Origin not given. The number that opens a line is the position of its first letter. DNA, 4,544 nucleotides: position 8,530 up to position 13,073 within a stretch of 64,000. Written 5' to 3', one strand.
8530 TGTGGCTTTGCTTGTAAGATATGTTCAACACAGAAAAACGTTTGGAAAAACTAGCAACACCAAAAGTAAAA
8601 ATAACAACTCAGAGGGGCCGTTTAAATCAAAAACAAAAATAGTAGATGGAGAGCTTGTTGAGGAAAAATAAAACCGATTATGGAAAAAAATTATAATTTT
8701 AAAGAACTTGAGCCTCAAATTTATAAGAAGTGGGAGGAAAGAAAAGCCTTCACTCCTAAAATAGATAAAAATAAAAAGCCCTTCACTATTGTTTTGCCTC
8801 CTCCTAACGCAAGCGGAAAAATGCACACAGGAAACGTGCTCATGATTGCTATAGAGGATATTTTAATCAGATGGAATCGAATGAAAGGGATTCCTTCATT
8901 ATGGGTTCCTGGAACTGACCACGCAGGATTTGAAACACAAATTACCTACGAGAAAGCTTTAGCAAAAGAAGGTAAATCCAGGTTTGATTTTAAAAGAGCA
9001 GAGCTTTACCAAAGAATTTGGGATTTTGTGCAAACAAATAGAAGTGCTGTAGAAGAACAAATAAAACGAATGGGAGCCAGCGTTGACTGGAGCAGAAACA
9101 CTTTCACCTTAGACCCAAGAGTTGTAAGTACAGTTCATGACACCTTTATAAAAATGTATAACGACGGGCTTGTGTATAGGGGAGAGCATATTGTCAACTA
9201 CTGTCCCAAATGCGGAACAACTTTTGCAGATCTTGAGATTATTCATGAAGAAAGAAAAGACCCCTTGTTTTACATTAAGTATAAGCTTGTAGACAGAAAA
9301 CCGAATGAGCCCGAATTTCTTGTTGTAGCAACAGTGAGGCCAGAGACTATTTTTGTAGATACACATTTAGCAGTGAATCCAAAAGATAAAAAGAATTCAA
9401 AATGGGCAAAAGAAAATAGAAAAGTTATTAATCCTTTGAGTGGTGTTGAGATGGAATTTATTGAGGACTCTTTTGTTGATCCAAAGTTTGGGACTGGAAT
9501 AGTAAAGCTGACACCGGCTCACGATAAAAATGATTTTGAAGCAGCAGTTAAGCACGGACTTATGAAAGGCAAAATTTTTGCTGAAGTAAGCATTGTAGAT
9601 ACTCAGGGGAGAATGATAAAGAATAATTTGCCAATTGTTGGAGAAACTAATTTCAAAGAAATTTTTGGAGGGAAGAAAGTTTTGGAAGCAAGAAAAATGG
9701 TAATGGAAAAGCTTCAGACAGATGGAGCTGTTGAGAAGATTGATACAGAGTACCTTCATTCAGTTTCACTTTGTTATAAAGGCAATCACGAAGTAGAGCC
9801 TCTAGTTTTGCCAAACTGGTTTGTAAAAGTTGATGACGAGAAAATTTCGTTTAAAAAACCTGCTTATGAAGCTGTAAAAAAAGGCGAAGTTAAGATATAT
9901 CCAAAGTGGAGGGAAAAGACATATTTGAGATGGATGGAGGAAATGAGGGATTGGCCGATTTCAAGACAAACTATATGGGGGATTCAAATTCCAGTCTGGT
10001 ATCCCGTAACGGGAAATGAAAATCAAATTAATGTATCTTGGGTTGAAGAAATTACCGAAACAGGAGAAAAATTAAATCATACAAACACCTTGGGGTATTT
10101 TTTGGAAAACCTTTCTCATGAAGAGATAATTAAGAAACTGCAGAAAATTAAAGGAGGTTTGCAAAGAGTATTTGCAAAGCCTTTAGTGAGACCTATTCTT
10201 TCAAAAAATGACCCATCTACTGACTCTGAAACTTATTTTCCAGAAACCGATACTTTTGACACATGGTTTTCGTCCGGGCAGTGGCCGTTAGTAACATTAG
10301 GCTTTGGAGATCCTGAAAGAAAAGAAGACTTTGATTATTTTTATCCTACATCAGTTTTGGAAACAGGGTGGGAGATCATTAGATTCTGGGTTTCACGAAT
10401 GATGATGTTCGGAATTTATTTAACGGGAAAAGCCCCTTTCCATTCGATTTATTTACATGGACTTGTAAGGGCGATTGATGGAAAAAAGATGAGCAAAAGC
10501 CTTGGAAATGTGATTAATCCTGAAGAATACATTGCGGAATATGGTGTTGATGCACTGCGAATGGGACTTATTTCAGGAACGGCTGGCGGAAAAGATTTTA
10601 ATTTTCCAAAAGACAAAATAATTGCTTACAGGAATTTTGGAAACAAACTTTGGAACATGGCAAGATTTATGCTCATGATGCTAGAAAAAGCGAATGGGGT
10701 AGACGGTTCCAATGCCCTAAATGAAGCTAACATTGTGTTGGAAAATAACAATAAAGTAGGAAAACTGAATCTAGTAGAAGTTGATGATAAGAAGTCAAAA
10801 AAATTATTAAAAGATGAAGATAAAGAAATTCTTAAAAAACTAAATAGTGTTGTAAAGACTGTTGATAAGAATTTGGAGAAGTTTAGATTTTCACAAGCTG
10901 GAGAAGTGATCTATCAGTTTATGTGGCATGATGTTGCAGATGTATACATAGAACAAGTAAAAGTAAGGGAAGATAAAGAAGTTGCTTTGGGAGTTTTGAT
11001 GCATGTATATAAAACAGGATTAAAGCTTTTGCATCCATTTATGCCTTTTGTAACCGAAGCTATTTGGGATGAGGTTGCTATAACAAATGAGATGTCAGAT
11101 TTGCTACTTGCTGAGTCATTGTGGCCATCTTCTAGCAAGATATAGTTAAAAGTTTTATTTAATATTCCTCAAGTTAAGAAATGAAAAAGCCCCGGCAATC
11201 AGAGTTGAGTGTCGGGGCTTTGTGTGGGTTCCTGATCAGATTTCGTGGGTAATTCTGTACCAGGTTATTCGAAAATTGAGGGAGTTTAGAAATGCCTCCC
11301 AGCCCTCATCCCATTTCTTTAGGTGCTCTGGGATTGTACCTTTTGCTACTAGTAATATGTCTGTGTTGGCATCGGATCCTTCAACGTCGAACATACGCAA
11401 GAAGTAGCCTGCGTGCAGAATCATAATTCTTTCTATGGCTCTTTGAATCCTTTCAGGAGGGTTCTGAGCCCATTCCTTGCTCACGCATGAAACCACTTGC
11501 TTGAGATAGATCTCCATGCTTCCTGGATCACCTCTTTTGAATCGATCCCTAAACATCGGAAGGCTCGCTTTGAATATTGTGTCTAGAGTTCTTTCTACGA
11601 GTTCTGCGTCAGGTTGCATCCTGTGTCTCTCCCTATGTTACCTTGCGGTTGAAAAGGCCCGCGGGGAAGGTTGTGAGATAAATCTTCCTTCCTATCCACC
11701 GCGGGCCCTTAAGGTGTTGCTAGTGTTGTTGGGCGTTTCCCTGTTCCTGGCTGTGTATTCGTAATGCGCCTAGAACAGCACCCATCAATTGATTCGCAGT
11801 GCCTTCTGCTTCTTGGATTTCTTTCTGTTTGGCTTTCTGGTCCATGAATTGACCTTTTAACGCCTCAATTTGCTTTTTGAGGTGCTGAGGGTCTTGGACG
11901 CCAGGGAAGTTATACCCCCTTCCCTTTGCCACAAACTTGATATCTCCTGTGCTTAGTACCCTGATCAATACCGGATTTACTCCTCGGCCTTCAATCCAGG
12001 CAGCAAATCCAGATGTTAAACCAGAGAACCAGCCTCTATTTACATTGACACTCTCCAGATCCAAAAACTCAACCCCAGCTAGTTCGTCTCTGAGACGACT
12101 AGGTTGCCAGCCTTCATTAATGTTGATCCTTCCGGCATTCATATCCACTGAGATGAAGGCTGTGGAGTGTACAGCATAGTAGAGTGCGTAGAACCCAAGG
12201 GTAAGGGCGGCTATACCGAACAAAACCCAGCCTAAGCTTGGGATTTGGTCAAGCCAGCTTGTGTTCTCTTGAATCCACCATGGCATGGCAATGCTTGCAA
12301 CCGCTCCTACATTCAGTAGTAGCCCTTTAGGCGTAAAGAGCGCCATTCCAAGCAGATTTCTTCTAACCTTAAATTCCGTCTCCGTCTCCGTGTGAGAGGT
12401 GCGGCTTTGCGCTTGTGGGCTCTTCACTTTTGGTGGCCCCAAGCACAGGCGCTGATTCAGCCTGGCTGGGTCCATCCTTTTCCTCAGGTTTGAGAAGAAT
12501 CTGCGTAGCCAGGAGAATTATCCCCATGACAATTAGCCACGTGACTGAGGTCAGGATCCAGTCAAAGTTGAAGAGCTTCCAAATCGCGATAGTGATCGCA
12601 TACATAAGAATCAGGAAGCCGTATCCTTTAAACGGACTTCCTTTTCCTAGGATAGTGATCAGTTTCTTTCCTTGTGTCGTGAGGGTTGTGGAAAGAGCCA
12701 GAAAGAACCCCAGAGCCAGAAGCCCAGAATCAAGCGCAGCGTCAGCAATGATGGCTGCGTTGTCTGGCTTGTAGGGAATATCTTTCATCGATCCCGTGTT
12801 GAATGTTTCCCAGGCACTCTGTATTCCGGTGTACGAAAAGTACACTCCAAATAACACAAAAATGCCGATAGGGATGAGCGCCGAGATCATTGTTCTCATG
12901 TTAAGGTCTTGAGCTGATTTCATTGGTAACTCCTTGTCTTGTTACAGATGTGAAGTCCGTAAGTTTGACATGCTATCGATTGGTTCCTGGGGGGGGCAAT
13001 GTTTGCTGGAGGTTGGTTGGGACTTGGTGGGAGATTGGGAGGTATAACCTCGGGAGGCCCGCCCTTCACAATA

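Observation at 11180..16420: Compositionally foreign 5-gene island built around a membrane-embedded M23 peptidase / lytic transglycosylase fusion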

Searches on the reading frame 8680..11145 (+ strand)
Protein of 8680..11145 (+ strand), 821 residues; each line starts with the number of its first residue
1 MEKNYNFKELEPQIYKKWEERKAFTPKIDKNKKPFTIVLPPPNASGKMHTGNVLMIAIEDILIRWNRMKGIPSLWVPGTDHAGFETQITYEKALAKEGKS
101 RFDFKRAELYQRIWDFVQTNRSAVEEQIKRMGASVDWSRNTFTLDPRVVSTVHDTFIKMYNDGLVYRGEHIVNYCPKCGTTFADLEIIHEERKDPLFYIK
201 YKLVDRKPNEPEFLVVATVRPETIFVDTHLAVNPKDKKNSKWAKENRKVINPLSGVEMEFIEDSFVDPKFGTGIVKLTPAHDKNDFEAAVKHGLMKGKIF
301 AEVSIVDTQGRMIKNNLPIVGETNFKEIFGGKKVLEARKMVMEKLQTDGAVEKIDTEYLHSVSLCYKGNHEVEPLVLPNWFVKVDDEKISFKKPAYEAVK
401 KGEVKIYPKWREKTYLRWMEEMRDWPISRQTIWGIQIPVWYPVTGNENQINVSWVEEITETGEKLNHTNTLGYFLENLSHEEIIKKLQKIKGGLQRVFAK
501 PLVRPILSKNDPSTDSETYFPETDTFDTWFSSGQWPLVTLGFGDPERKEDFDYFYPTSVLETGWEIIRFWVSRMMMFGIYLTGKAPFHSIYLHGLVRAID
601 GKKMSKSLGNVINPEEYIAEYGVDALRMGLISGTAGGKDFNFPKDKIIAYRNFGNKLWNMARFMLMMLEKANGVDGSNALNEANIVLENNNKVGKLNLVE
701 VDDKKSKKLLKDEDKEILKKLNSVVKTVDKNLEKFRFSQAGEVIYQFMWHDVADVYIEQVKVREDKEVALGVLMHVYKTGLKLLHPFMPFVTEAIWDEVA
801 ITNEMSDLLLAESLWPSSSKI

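Call 28: find_homologous_proteins(query=window:8680-11145:+, max_evalue=1e-50)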
Query window:8680-11145:+ (821 aa): 6391 proteins with E <= 1e-50 among 8000 candidates; the best 120 are listed.
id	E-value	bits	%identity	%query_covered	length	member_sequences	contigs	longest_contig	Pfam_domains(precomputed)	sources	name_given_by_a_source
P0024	0.0e+0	1900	100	100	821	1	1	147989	PF09334.18,PF08264.20,PF13603.13,PF00133.29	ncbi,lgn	-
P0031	0.0e+0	1054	61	97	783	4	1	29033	PF09334.18,PF08264.20,PF13603.13,PF00133.29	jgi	-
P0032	0.0e+0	1049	59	100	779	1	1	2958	PF09334.18,PF08264.20,PF13603.13,PF00133.29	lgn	-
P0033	0.0e+0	1043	60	99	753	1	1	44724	PF09334.18,PF08264.20,PF13603.13,PF00133.29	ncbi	-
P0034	0.0e+0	1040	59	100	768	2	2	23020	PF09334.18,PF08264.20,PF13603.13,PF00133.29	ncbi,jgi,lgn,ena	-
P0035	0.0e+0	1035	59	100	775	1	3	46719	PF09334.18,PF08264.20,PF13603.13,PF00133.29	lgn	-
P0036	0.0e+0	1033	59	100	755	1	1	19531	PF09334.18,PF08264.20,PF13603.13,PF00133.29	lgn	-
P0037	0.0e+0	1032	59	100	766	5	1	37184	PF09334.18,PF08264.20,PF13603.13,PF00133.29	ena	-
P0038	0.0e+0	1032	60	97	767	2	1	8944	PF09334.18,PF08264.20,PF13603.13,PF00133.29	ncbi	-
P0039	0.0e+0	1029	59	100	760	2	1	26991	PF09334.18,PF08264.20,PF13603.13,PF00133.29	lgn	-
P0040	0.0e+0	1026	59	98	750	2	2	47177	PF09334.18,PF08264.20,PF13603.13,PF00133.29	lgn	-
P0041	0.0e+0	1025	59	100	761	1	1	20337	PF09334.18,PF08264.20,PF13603.13,PF00133.29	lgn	-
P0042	0.0e+0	1022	59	100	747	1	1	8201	PF09334.18,PF08264.20,PF13603.13,PF00133.29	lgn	-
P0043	0.0e+0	1020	58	100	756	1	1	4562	PF09334.18,PF08264.20,PF13603.13,PF00133.29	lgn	-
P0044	0.0e+0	1018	60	97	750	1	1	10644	PF09334.18,PF08264.20,PF13603.13,PF00133.29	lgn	-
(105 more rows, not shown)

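Call 30: find_encoding_contigs(protein=P0031, flank=8000, max_places=1)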
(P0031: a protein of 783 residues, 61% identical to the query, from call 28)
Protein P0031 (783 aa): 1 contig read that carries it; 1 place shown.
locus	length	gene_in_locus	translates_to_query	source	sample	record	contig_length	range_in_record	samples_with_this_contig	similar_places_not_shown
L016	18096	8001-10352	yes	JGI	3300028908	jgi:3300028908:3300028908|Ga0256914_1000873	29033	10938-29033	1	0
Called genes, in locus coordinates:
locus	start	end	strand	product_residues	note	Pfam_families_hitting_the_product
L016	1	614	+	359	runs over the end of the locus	PF00953:Glycos_transf_4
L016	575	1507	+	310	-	PF01040:UbiA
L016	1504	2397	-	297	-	PF08308:PEGA, PF08239:SH3_3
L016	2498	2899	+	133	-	PF00011:HSP20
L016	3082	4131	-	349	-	PF00044:Gp_dh_N, PF02800:Gp_dh_C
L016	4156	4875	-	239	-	PF00696:AA_kinase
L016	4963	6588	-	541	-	PF00118:Cpn60_TCP1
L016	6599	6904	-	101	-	PF00166:Cpn10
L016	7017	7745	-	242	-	PF00285:Citrate_synt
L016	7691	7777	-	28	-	-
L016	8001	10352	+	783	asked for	PF00133:tRNA-synt_1, PF09334:tRNA-synt_1g, PF13603:tRNA-synt_1_2, PF09334:tRNA-synt_1g, PF08264:Anticodon_1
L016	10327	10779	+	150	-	-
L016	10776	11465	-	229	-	PF01386:Ribosomal_L25p, PF14693:Ribosomal_TL5_C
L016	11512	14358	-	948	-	PF13196:DUF4012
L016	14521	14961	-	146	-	PF00075:RNase_H, PF13456:RVT_3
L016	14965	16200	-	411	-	PF01943:Polysacc_synt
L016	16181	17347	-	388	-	-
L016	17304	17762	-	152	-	PF13083:KH_KhpA-B (weak), PF01424:R3H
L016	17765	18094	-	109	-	?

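Call 31: find_encoding_contigs(protein=P0033, flank=8000, max_places=1)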
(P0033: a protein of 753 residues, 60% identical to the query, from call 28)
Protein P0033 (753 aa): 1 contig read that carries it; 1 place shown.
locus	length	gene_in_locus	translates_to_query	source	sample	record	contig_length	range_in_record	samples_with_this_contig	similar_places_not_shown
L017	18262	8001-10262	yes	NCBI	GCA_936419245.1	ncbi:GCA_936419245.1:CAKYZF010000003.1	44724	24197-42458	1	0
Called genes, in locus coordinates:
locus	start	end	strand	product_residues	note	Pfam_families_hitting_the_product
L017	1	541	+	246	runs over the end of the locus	PF00702:Hydrolase, PF12710:HAD, PF13419:HAD_2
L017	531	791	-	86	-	-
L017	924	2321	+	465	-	PF00308:Bac_DnaA, PF01695:IstB_IS21, PF08299:Bac_DnaA_C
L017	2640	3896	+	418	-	PF04932:Wzy_C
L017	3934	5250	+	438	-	PF01547:SBP_bac_1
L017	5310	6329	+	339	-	PF00814:TsaD, PF22521:HypF_C_2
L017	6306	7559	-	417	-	PF00587:tRNA-synt_2b, PF03129:HGTP_anticodon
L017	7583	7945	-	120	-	-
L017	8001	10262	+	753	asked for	PF00133:tRNA-synt_1, PF09334:tRNA-synt_1g, PF13603:tRNA-synt_1_2 (weak), PF09334:tRNA-synt_1g, PF08264:Anticodon_1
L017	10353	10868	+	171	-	-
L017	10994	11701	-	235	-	PF01386:Ribosomal_L25p, PF14693:Ribosomal_TL5_C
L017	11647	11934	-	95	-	-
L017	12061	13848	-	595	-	-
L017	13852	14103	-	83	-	PF18901:DUF5657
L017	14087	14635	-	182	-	-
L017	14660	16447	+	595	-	PF07926:TPR_MLP1_2 (faint), PF08486:SpoIID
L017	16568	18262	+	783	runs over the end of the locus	-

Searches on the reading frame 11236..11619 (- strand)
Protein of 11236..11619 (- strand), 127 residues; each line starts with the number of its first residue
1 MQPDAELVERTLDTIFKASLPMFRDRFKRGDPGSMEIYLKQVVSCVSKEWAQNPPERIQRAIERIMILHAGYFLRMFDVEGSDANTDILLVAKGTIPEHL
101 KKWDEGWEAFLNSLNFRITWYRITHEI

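Call 3: search_protein_families(library=pfam, proteins=[window:11236-11619:-], max_evalue=1)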
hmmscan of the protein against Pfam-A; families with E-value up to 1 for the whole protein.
window:11236-11619:- (127 aa): 1 family
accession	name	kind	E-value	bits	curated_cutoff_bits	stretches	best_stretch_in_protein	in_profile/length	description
PF07609.16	DUF1572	-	0.19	11.9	23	1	96-115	85-104/163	Protein of unknown function (DUF1572)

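Call 4: search_protein_families(library=phrogs, proteins=[window:11236-11619:-], max_evalue=0.1)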
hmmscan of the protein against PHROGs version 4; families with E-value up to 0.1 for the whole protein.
window:11236-11619:- (127 aa): 0 families

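Call 87: search_protein_families(library=ncbifam, proteins=[window:11236-11619:-], max_evalue=0.1)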
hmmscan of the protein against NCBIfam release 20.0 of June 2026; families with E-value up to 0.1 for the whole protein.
window:11236-11619:- (127 aa): 0 families

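Call 88: search_protein_families(library=padloc, proteins=[window:11236-11619:-], max_evalue=0.1)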
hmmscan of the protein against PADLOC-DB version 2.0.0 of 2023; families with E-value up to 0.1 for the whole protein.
window:11236-11619:- (127 aa): 0 families

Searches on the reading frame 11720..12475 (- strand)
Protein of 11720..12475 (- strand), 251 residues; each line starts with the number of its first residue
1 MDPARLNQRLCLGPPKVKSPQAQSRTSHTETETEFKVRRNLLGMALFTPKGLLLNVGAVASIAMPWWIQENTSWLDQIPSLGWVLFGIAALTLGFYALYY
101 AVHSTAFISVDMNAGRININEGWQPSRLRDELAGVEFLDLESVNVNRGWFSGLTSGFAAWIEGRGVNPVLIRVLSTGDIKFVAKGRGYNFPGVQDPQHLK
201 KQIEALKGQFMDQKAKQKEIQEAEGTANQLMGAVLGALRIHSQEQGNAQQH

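Call 3: search_protein_families(library=pfam, proteins=[window:11720-12475:-], max_evalue=1)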
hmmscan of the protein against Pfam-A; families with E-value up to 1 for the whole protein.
window:11720-12475:- (251 aa): 0 families

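Call 4: search_protein_families(library=phrogs, proteins=[window:11720-12475:-], max_evalue=0.1)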
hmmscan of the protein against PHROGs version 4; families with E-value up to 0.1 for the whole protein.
window:11720-12475:- (251 aa): 0 families

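Call 77: search_protein_families(library=pfam, alignment_id=A3, max_evalue=10)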
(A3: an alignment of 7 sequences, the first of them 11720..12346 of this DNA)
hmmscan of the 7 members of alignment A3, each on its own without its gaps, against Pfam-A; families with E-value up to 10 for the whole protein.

A. member 1, window:11720-12346:- (208 aa): 0 families

B. families by the number of members that match (of 7 scanned): 6 families
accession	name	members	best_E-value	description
PF18433.6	DUF5610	1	0.043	Domain of unknown function (DUF5610)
PF21111.3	CDI_toxin_EC869_like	1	0.054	CDI toxin restriction endonuclease-like domain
PF19375.4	DurN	1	0.12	DurN substrate-assisted peptide maturase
PF06958.17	Pyocin_S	1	0.13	S-type Pyocin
PF00426.25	VP4_haemagglut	1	0.14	Outer Capsid protein VP4 (Hemagglutinin) Concanavalin-like domain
PF02611.20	CDH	1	0.19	CDP-diacylglycerol pyrophosphatase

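Call 78: search_solved_structures(query=A3, max_evalue=10)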
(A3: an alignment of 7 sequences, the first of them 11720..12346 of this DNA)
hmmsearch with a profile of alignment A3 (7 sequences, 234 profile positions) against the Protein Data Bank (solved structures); distinct sequences matched with E-value up to 10: 15.
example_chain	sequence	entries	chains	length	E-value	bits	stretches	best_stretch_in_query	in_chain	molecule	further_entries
9dgr_g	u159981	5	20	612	0.12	15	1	137-224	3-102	Cytoplasmic dynein 1 intermediate chain 2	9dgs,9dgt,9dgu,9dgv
30dr_g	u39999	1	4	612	0.16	14.7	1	137-224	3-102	Isoform 2C of Cytoplasmic dynein 1 intermediate chain 2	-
6f1t_g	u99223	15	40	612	0.16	14.7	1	137-224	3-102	Cytoplasmic dynein 1 intermediate chain 2 | Isoform 2C of Cytoplasmic dynein 1 intermediate chain 2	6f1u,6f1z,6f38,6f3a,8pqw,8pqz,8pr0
7z8f_g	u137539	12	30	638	0.2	14.4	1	137-222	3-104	Cytoplasmic dynein 1 intermediate chain 2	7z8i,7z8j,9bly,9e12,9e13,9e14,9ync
3wtt_A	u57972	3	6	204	0.32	13.7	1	118-222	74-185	Runt-related transcription factor 1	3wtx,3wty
3wts_A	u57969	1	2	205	0.32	13.7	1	118-222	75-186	Runt-related transcription factor 1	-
3wtu_A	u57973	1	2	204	0.5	13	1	118-222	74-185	Runt-related transcription factor 1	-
3cji_D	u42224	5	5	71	0.6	12.8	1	53-107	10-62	Polyprotein | VP4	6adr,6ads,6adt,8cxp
10px_1T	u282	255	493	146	0.61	12.7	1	119-171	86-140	50S ribosomal protein L19 | 50S ribosomal protein L18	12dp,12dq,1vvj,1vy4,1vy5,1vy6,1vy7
2lhr_A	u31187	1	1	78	0.64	12.7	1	129-194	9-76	Iron-regulated surface determinant protein H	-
4v4i_N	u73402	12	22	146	0.83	12.3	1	119-170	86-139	50S ribosomal protein L19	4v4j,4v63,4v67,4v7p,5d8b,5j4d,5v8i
3wtw_A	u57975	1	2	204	1.6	11.4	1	118-222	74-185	Runt-related transcription factor 1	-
4fho_A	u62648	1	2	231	4.4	9.9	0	84-117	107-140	Internalin C2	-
8i8b_A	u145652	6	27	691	6.7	9.3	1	146-200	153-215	Viral capsid associated protein | Capsid-associated protein VP80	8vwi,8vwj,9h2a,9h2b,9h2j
7pzy_o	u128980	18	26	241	9.5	8.8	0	136-195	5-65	Ribosomal 60S subunit protein L7A | 60S ribosomal protein L7-A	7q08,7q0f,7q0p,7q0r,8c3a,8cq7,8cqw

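Call 87: search_protein_families(library=ncbifam, proteins=[window:11720-12346:-], max_evalue=0.1)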
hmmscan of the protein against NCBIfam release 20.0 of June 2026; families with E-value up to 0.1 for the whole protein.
window:11720-12346:- (208 aa): 0 families

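Call 88: search_protein_families(library=padloc, proteins=[window:11720-12346:-], max_evalue=0.1)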
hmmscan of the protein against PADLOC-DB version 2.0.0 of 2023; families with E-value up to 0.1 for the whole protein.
window:11720-12346:- (208 aa): 0 families

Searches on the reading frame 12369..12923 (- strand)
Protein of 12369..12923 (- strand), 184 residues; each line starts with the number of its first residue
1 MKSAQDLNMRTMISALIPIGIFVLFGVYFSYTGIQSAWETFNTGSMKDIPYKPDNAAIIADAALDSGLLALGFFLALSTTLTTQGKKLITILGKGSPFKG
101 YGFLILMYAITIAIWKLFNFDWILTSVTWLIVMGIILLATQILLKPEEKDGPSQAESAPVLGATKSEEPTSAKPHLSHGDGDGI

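Call 3: search_protein_families(library=pfam, proteins=[window:12369-12923:-], max_evalue=1)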
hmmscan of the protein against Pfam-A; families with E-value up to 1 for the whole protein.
window:12369-12923:- (184 aa): 0 families

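Call 4: search_protein_families(library=phrogs, proteins=[window:12369-12923:-], max_evalue=0.1)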
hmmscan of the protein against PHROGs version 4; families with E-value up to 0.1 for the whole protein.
window:12369-12923:- (184 aa): 0 families

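Call 87: search_protein_families(library=ncbifam, proteins=[window:12369-12923:-], max_evalue=0.1)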
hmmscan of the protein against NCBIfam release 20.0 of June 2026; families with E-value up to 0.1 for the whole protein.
window:12369-12923:- (184 aa): 0 families

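Call 88: search_protein_families(library=padloc, proteins=[window:12369-12923:-], max_evalue=0.1)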
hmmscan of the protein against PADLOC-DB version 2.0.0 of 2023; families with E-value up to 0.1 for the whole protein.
window:12369-12923:- (184 aa): 0 families

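Call 106: search_protein_families(library=pfam, alignment_id=A4, max_evalue=1)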
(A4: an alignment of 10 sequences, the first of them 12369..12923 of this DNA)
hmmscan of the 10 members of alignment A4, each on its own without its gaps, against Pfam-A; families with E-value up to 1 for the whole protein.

A. member 1, window:12369-12923:- (184 aa): 0 families

B. families by the number of members that match (of 10 scanned): 11 families
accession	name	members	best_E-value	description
PF07332.16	Phage_holin_3_6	2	0.015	Putative Actinobacterial Holin-X, holin superfamily III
PF19227.5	Salyut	1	0.018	Salyut domain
PF02453.23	Reticulon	1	0.023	Reticulon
PF08372.16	PRT_C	1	0.027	Plant phosphoribosyltransferase C-terminal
PF01350.22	Flavi_NS4A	1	0.2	Flavivirus non-structural protein NS4A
PF03631.20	Virul_fac_BrkB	1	0.2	Virulence factor BrkB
PF10961.13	SelK_SelG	1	0.26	Selenoprotein SelK_SelG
PF25471.1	TM_PetC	1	0.46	Iron-sulfur subunit PetC transmembrane anchor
PF11021.13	DUF2613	1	0.55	Protein of unknown function (DUF2613)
PF00335.26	Tetraspanin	1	0.69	Tetraspanin family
PF20990.2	DUF2207_C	1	0.87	Predicted membrane protein (DUF2207) C-terminal domain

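Call 107: search_protein_families(library=phrogs, alignment_id=A4, max_evalue=0.1)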
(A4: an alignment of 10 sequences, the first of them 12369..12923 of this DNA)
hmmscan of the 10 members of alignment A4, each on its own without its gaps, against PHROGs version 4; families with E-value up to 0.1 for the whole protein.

A. member 1, window:12369-12923:- (184 aa): 0 families

B. families by the number of members that match (of 10 scanned): 1 family
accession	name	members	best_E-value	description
phrog_32209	-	1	0.096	-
